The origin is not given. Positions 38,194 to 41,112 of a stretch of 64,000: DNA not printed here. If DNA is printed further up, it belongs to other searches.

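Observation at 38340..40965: Surface protein gene switched off by a G9 homopolymer frameshift: candidate phase-variable contingency locus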

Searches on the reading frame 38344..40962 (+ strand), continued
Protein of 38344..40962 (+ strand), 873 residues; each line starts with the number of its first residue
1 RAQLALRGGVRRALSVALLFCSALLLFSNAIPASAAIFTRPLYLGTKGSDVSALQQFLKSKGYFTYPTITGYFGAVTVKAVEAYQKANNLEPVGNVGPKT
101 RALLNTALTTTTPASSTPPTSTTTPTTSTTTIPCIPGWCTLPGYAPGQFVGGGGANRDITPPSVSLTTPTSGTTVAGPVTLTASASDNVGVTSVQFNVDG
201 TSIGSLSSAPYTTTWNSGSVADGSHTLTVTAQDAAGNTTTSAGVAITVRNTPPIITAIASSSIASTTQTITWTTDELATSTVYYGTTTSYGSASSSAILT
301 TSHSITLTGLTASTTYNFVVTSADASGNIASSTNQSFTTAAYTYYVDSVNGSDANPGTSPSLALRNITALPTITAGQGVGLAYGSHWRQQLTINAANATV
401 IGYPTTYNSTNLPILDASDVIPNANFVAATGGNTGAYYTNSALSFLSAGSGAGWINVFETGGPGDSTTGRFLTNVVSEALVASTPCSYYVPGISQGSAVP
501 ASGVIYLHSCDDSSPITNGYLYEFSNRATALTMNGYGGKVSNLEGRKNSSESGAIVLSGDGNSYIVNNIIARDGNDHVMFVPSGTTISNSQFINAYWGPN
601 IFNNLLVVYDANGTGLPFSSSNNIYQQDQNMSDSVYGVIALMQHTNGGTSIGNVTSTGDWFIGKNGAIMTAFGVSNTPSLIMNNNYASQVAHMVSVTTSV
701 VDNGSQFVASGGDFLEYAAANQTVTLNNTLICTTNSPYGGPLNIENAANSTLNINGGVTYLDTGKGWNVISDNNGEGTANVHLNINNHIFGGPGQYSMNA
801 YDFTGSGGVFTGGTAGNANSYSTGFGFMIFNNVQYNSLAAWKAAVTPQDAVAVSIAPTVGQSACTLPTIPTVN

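Call 15: find_encoding_contigs(protein=P0001, flank=3000, max_places=10)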
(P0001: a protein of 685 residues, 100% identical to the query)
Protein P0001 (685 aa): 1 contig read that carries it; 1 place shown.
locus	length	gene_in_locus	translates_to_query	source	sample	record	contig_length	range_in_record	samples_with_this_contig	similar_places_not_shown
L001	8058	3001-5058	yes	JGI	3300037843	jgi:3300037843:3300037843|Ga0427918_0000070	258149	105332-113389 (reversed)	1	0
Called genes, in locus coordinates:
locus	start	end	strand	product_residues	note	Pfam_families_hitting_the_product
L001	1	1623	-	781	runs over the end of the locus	PF02739:5_3_exonuc_N, PF01367:5_3_exonuc, PF00476:DNA_pol_A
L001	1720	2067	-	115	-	PF02452:PemK_toxin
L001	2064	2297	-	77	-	-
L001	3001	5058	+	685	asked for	PF17957:Big_7, PF19077:Big_13 (weak), PF16656:Pur_ac_phosph_N (weak)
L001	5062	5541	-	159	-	PF02367:TsaE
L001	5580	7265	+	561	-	PF05157:MshEN (weak), PF00437:T2SSE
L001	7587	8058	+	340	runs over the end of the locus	PF05496:RuvB_N, PF00004:AAA, PF07728:AAA_5, PF17864:AAA_lid_4, PF05491:WHD_RuvB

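Call 16: find_encoding_contigs(protein=P0121, flank=3000, max_places=10)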
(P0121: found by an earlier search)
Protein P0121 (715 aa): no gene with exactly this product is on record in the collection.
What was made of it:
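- Tried and rejected: No encoding contig is on record, so its tract could not be read (call 16).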

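Call 17: find_encoding_contigs(protein=P0122, flank=3000, max_places=10)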
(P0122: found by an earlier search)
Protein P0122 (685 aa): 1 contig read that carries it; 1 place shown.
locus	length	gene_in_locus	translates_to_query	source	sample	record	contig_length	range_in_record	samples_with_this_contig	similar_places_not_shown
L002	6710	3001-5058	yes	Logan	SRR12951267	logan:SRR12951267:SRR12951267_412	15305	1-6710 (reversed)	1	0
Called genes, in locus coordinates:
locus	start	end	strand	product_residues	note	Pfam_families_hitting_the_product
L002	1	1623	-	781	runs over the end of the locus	PF02739:5_3_exonuc_N, PF01367:5_3_exonuc, PF00476:DNA_pol_A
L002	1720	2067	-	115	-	PF02452:PemK_toxin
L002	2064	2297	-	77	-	-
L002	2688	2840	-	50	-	-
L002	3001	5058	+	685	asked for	PF17957:Big_7, PF19077:Big_13 (weak), PF16656:Pur_ac_phosph_N (weak)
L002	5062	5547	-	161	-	PF02367:TsaE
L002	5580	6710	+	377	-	?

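Call 27: find_related_loci(query=A1, collection=metagenome_contigs, flank=4000)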
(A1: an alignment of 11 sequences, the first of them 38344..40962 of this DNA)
Query A1 (873 aa) in metagenome_contigs; peptide patterns used: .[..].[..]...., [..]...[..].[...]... (x = any residue, [..] = any of these).
107 stretches matched a pattern; 5 encode a relative of the query (tblastn E <= 1e-3); 5 distinct loci.
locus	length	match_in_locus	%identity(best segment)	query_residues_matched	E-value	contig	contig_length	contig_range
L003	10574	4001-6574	57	1-873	0e+0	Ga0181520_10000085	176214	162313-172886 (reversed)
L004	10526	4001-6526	46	36-872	0e+0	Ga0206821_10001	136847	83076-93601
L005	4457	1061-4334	48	38-873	4e-168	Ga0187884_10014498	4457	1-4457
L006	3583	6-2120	48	163-873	1e-168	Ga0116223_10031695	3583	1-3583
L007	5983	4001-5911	36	33-658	2e-78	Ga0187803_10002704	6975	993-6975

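Call 28: find_related_loci(query=A1, collection=genome_contigs, flank=4000)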
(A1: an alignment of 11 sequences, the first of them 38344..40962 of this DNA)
Query A1 (873 aa) in genome_contigs; peptide patterns used: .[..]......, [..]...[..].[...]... (x = any residue, [..] = any of these).
62 stretches matched a pattern; 3 encode a relative of the query (tblastn E <= 1e-3); 3 distinct loci.
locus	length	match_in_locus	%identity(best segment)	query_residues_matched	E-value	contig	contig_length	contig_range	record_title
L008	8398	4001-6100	53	157-873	0e+0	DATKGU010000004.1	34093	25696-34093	MAG TPA_asm: Candidatus Paceibacterota bacterium isolate SMAG_U14559 k141_4758, whole genome shotgun sequence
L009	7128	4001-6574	57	1-873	0e+0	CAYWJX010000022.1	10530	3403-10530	MAG TPA_asm: uncultured Candidatus Saccharibacteria bacterium isolate binchicken_co3_505 genome assembly, contig: NODE_2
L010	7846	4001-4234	43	251-332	3e-9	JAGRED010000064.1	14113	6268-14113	MAG: Parvularculaceae bacterium isolate HKST-UBA12 k127_602860, whole genome shotgun sequence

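Call 34: find_encoding_contigs(protein=P0006, flank=4000, max_places=6)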
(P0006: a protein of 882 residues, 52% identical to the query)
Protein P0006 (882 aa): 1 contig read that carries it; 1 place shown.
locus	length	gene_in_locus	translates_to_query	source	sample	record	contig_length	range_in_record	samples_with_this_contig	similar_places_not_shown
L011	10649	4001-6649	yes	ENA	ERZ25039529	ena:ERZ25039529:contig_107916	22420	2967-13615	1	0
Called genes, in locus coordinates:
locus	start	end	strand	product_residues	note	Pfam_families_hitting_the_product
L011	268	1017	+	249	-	PF01259:SAICAR_synt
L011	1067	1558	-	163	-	-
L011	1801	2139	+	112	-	-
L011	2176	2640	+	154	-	PF00254:FKBP_C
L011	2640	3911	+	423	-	PF01702:TGT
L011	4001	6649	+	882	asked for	PF01471:PG_binding_1, PF17957:Big_7, PF19077:Big_13 (weak), PF16656:Pur_ac_phosph_N (weak)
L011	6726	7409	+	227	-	PF01797:Y1_Tnp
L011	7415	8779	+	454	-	PF04851:ResIII, PF17757:UvrB_inter, PF27431:UvrB_3rd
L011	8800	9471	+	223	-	PF00271:Helicase_C, PF12344:UvrB, PF02151:UVR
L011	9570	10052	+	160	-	-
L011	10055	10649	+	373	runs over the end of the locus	PF17760:UvrA_inter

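Call 38: find_encoding_contigs(protein=P0012, flank=3000, max_places=4)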
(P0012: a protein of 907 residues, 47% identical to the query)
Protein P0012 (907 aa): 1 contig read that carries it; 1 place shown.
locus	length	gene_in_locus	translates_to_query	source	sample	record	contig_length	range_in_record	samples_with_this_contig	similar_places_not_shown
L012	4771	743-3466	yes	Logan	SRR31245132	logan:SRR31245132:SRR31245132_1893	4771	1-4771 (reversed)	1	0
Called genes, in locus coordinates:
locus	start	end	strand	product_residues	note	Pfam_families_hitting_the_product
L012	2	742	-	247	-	?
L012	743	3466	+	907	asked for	PF01471:PG_binding_1, PF16403:Bact_surface_Ig-like, PF16656:Pur_ac_phosph_N (faint)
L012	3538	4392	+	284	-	PF01116:F_bP_aldolase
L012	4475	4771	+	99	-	?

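Call 39: find_encoding_contigs(protein=P0008, flank=3000, max_places=4)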
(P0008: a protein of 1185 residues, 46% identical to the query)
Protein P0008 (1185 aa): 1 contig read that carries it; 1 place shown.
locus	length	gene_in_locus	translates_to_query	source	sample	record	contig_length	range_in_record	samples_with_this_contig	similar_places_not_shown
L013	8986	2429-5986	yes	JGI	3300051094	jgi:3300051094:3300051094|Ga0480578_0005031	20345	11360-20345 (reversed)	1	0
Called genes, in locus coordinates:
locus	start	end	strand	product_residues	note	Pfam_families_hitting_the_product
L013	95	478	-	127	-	-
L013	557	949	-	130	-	-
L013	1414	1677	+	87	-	-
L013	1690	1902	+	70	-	-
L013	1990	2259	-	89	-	-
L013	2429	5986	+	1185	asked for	PF02494:HYR, PF16656:Pur_ac_phosph_N (faint), PF13750:Big_3_3 (faint), PF02494:HYR, PF17957:Big_7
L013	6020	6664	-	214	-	PF00589:Phage_integrase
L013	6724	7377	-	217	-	PF01545:Cation_efflux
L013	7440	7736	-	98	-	PF05016:ParE_toxin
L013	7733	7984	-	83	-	-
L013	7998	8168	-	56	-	-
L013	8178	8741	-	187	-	-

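Call 77: find_encoding_contigs(protein=P0105, flank=1500, max_places=4)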
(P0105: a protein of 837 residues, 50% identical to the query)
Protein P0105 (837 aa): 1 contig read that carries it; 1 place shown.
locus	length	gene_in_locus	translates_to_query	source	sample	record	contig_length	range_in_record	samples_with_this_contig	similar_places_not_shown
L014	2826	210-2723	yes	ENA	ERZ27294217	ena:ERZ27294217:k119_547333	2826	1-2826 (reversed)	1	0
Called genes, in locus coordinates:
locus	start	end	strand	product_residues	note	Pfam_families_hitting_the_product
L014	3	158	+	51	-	?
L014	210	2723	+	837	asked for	PF01471:PG_binding_1, PF17957:Big_7, PF00150:Cellulase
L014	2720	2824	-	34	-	?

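Call 87: find_encoding_contigs(protein=P0033, flank=3500, max_places=3)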
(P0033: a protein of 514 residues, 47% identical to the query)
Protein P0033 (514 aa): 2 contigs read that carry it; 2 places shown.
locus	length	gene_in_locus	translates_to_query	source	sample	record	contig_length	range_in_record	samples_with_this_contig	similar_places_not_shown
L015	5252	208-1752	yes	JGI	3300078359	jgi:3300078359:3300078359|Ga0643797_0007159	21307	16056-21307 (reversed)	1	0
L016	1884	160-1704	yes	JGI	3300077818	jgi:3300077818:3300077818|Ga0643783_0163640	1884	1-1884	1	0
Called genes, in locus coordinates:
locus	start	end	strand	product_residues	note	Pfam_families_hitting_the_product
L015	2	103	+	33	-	?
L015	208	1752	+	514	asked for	-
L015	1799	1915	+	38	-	-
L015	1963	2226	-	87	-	-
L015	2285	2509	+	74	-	-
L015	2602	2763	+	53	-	PF04964:Flp_Fap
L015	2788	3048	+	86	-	-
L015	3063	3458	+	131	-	PF07238:PilZ (weak)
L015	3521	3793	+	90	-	-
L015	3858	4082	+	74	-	-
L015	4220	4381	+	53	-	PF00684:DnaJ_CXXCXGXG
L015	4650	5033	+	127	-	-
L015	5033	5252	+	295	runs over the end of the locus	PF14022:DUF4238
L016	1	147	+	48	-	?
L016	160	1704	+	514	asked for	-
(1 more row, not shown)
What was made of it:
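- Tried and rejected: Its gene is cut by a contig end and is uninformative (call 87).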
